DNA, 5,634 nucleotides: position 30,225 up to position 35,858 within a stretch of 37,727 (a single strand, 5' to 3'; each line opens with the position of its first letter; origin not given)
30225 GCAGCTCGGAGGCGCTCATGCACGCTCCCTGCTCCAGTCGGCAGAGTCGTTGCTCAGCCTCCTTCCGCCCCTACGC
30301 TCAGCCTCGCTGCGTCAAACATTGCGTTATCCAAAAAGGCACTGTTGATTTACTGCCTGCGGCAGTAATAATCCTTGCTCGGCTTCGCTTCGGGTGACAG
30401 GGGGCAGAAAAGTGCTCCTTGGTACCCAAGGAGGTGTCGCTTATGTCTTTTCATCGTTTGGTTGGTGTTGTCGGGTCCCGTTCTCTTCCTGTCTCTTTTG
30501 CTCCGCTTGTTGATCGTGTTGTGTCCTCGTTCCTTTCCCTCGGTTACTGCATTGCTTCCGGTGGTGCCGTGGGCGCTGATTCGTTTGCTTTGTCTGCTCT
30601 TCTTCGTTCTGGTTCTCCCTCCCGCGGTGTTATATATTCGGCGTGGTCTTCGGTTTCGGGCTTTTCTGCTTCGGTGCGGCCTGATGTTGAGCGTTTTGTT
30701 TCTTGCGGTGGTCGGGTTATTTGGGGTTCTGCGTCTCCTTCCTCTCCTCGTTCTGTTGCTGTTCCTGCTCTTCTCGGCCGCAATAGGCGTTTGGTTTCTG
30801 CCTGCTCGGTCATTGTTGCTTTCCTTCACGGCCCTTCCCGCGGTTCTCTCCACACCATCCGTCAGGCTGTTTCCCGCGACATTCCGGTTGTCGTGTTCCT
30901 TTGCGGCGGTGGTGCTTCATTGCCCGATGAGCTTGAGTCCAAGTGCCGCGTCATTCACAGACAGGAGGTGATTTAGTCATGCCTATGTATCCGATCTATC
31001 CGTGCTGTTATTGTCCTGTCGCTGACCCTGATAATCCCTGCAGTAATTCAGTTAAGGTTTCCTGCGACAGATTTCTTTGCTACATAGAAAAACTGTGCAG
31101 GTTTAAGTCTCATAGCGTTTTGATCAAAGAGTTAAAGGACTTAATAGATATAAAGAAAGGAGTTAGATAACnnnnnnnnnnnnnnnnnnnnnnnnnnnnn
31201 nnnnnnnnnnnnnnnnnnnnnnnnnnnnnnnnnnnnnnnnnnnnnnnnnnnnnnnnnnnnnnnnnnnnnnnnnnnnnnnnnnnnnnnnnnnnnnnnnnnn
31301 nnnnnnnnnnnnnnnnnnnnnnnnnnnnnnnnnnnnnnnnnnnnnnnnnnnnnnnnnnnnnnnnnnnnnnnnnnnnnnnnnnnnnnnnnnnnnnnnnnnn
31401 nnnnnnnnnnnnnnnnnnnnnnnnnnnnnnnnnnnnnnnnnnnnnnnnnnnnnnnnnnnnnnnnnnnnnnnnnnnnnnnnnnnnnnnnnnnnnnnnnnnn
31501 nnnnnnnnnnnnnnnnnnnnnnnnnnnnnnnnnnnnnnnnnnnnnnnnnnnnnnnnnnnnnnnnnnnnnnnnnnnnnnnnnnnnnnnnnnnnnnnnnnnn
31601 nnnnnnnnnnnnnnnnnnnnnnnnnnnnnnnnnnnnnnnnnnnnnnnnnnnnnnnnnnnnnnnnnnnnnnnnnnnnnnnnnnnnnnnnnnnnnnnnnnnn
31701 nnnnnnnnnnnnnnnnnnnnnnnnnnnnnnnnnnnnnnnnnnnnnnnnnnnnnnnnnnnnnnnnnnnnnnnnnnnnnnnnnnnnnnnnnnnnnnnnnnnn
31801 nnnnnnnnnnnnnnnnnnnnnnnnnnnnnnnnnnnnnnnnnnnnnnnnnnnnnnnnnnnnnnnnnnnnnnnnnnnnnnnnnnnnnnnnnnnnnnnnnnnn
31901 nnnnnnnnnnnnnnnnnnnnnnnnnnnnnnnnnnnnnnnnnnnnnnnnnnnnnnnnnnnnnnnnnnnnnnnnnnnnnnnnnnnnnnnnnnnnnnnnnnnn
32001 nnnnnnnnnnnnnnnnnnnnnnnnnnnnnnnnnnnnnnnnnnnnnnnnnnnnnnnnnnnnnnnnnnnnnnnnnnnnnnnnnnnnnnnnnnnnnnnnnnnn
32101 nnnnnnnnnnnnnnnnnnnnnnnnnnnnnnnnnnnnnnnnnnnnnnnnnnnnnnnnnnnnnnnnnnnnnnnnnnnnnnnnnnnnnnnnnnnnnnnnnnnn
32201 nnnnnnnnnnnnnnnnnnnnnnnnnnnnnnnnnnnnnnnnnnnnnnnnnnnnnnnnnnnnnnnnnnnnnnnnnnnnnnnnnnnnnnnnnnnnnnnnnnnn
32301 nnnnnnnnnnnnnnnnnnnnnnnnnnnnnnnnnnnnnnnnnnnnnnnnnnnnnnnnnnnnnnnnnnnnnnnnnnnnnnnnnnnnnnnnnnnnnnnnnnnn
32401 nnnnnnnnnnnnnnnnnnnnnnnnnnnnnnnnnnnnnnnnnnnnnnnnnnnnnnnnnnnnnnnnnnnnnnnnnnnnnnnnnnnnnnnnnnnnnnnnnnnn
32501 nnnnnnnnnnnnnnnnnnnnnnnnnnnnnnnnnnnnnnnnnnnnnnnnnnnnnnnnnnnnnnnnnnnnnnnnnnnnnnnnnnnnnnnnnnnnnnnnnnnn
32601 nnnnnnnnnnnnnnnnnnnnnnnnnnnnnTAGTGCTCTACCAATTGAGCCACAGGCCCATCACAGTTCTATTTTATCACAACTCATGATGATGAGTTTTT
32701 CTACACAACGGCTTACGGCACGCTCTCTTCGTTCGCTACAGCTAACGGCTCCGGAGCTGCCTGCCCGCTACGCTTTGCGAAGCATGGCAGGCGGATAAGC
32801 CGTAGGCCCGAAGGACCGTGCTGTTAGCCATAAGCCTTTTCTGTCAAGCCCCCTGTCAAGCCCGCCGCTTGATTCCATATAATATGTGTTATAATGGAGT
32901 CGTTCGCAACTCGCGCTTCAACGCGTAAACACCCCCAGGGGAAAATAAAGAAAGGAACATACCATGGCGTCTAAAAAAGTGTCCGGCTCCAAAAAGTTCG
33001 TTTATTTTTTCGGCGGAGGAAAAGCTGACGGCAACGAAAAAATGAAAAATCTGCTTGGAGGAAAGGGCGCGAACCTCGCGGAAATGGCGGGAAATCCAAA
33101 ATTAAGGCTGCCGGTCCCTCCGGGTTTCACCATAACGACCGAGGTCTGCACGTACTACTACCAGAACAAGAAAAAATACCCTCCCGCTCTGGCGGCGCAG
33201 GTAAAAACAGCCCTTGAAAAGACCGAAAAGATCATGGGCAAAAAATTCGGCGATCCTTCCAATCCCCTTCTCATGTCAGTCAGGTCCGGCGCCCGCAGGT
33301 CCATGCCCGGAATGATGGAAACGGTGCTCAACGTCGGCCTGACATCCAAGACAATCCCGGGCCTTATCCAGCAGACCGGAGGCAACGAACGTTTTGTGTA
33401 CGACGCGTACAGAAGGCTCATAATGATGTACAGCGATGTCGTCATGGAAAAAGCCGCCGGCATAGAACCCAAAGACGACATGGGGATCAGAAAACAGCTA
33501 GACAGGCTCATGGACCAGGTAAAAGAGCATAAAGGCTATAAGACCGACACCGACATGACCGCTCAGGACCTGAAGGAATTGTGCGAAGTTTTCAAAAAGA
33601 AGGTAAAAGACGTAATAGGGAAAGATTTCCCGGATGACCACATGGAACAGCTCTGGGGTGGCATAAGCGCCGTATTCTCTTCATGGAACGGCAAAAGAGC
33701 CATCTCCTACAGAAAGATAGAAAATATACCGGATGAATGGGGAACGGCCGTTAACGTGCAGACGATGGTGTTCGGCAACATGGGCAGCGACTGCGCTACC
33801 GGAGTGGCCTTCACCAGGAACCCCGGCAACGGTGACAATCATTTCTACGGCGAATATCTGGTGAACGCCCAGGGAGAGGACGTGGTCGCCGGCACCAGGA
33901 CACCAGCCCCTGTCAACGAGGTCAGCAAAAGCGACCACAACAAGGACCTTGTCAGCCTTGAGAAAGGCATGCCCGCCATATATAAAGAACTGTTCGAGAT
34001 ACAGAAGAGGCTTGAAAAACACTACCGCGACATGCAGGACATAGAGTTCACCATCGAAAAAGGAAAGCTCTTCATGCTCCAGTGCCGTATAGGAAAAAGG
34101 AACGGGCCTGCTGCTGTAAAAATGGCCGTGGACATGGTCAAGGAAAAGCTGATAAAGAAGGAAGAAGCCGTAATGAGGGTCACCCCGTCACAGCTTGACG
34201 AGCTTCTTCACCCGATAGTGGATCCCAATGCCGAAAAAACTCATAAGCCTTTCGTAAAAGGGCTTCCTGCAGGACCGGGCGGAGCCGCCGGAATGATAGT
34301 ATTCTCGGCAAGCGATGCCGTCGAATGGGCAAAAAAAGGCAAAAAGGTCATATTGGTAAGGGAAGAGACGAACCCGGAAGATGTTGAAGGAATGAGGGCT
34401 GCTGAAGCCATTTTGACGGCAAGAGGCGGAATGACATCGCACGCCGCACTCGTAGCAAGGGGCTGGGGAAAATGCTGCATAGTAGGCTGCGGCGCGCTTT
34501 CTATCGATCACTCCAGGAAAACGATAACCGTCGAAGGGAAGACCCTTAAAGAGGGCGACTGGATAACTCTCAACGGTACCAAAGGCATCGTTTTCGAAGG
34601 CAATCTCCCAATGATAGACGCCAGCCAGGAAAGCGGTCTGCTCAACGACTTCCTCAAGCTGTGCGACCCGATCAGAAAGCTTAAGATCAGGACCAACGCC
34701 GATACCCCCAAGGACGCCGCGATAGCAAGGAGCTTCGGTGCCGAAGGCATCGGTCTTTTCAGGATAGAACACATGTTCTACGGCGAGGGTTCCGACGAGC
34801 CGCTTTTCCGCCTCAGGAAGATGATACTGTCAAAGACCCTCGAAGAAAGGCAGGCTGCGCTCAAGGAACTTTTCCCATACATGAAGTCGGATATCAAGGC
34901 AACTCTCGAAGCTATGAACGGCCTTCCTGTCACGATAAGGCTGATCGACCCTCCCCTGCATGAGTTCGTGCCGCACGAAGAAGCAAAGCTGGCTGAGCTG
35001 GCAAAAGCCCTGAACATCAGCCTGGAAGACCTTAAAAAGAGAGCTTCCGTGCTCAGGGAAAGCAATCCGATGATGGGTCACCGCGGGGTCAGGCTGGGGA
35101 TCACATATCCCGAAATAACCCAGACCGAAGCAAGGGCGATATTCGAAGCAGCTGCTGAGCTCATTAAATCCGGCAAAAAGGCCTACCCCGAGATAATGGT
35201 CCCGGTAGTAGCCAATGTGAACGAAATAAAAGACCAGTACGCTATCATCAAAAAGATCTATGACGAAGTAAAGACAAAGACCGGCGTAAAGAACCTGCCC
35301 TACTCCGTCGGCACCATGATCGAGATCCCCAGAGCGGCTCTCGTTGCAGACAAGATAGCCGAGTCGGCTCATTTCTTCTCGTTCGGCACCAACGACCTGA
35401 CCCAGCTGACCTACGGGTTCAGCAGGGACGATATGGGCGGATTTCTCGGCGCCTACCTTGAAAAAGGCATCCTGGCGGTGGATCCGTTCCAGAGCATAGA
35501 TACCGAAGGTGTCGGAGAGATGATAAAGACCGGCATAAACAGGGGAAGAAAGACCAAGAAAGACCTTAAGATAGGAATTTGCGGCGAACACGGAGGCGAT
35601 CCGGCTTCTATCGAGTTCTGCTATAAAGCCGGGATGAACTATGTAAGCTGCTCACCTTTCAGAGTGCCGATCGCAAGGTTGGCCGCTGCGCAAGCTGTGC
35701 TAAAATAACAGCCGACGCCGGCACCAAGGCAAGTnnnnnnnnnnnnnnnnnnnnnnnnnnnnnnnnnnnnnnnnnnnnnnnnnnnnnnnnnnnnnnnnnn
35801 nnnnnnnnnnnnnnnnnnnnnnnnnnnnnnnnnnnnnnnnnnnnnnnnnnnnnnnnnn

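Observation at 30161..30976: Extreme adenine depletion on the + strand: a GC/T-rich module open in four or more of the six reading frames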

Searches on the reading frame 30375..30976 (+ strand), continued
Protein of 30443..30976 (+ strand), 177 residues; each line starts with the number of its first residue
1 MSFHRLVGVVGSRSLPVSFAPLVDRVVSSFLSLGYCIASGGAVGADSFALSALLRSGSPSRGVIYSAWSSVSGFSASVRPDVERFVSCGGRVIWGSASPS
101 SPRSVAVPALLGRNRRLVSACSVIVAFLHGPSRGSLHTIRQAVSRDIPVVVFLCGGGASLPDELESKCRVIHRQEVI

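Call 93: fold_search(model_id=the predicted structure, library=pdb)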
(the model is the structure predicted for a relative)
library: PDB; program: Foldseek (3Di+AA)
matches with E <= 10: 1588; with E <= 0.001: 32
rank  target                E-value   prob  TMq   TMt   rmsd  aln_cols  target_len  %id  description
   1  8zva                  1.1e-08  1.00  0.72  0.43   4.0       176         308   22  structure of ShosA from E.coli APEC O1 (released 2025-04-09)
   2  4ljk_D                9.3e-08  1.00  0.74  0.62   3.4       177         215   17  Structural insights into the unique single-stranded DNA binding mode of DNA processing protein A from Helicobacter pyl (released 2014-01-01)
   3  4ljk_B                1.4e-07  1.00  0.73  0.60   3.3       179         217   18  Structural insights into the unique single-stranded DNA binding mode of DNA processing protein A from Helicobacter pyl (released 2014-01-01)
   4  4ljr_A                1.8e-07  1.00  0.70  0.59   3.8       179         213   18  Structural insights into the unique single-stranded DNA binding mode of DNA processing protein A from Helicobacter pyl (released 2014-01-01)
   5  4ljk_F                1.9e-07  1.00  0.70  0.58   3.8       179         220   18  Structural insights into the unique single-stranded DNA binding mode of DNA processing protein A from Helicobacter pyl (released 2014-01-01)
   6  4ljk_G                2.1e-07  1.00  0.73  0.62   3.3       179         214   17  Structural insights into the unique single-stranded DNA binding mode of DNA processing protein A from Helicobacter pyl (released 2014-01-01)
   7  4ljl_A                2.7e-07  1.00  0.69  0.57   3.8       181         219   16  Structural insights into the unique single-stranded DNA binding mode of DNA processing protein A from Helicobacter pyl (released 2014-01-01)
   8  5mll_A                4.2e-07  1.00  0.74  0.61   3.2       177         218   17  Structure of HpDprA at 1.9 Angstroms resolution (released 2017-12-20)
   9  4ljk_A                4.8e-07  1.00  0.70  0.58   3.9       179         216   18  Structural insights into the unique single-stranded DNA binding mode of DNA processing protein A from Helicobacter pyl (released 2014-01-01)
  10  5mll_B                5.1e-07  1.00  0.69  0.57   3.9       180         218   18  Structure of HpDprA at 1.9 Angstroms resolution (released 2017-12-20)
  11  3maj                  1.3e-06  1.00  0.74  0.39   3.3       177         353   21  Crystal structure of putative DNA processing protein DprA from Rhodopseudomonas palustris CGA009 (released 2010-05-12)
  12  3uqz_A                5.9e-06  1.00  0.70  0.46   4.0       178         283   21  X-ray structure of DNA processing protein A (DprA) from Streptococcus pneumoniae (released 2012-08-29)
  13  3uqz_C                6.6e-06  1.00  0.70  0.46   3.8       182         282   20  X-ray structure of DNA processing protein A (DprA) from Streptococcus pneumoniae (released 2012-08-29)
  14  3uqz_B                7.9e-06  1.00  0.69  0.46   4.0       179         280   22  X-ray structure of DNA processing protein A (DprA) from Streptococcus pneumoniae (released 2012-08-29)
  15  1weh_A                3.0e-05  1.00  0.53  0.55   6.8       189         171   17  Crystal structure of the conserved hypothetical protein TT1887 from Thermus thermophilus HB8 (released 2004-11-25)
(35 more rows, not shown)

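Call 96: search_dna_similar(query=P0178, collection=plasmids, mode=protein, max_evalue=0.00001, max_rows=25)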
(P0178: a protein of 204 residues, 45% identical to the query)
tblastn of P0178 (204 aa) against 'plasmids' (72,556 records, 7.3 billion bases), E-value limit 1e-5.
No match.

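Call 97: search_dna_similar(query=window:30443-30976:+, collection=plasmids, mode=protein, max_evalue=0.00001, max_rows=25)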
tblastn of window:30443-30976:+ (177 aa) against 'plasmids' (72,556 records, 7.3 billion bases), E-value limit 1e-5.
No match.

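Call 98: search_dna_similar(query=window:30443-30976:+, collection=phages, mode=protein, max_evalue=0.001, max_rows=15)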
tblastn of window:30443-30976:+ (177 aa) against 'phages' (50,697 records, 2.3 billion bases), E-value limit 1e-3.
No match.

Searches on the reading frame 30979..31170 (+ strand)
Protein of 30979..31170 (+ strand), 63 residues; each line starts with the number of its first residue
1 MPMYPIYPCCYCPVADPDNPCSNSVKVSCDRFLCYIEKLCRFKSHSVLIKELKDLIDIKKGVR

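Call 9: search_protein_families(library=pfam, proteins=[window:30979-31170:+], max_evalue=1)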
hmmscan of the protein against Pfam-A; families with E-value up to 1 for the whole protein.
window:30979-31170:+ (63 aa): 0 families

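Call 10: search_protein_families(library=ncbifam, proteins=[window:30979-31170:+], max_evalue=1)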
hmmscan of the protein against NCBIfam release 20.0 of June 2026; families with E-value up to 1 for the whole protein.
window:30979-31170:+ (63 aa): 1 family
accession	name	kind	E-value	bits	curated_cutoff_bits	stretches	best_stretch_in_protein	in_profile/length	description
NF040902.1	NuoF_pre_CCxxC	domain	0.13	12.1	45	1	9-48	8-47/53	CCxxC motif-containing NuoF prefix domain-containing protein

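Call 63: search_protein_families(library=padloc, proteins=[window:30979-31170:+], max_evalue=0.01)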
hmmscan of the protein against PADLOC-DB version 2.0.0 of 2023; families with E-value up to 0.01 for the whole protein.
window:30979-31170:+ (63 aa): 0 families

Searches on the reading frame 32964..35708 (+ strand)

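Call 23: search_protein_families(library=pfam, proteins=[window:32964-35708:+], max_evalue=0.001)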
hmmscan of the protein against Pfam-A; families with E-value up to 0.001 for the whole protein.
window:32964-35708:+ (914 aa): 3 families
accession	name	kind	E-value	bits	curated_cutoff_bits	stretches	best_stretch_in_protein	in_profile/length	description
PF02896.24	PEP-utilizers_C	-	1.5e-76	257.8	22.8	1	556-911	3-291/293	PEP-utilising enzyme, PEP-binding domain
PF01326.24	PPDK_N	-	1.6e-55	189.1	27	1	29-395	2-327/328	Pyruvate phosphate dikinase, AMP/ATP-binding domain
PF00391.29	PEP-utilizers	-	1.5e-24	85.8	23.1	1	460-541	3-72/72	PEP-utilising enzyme, mobile domain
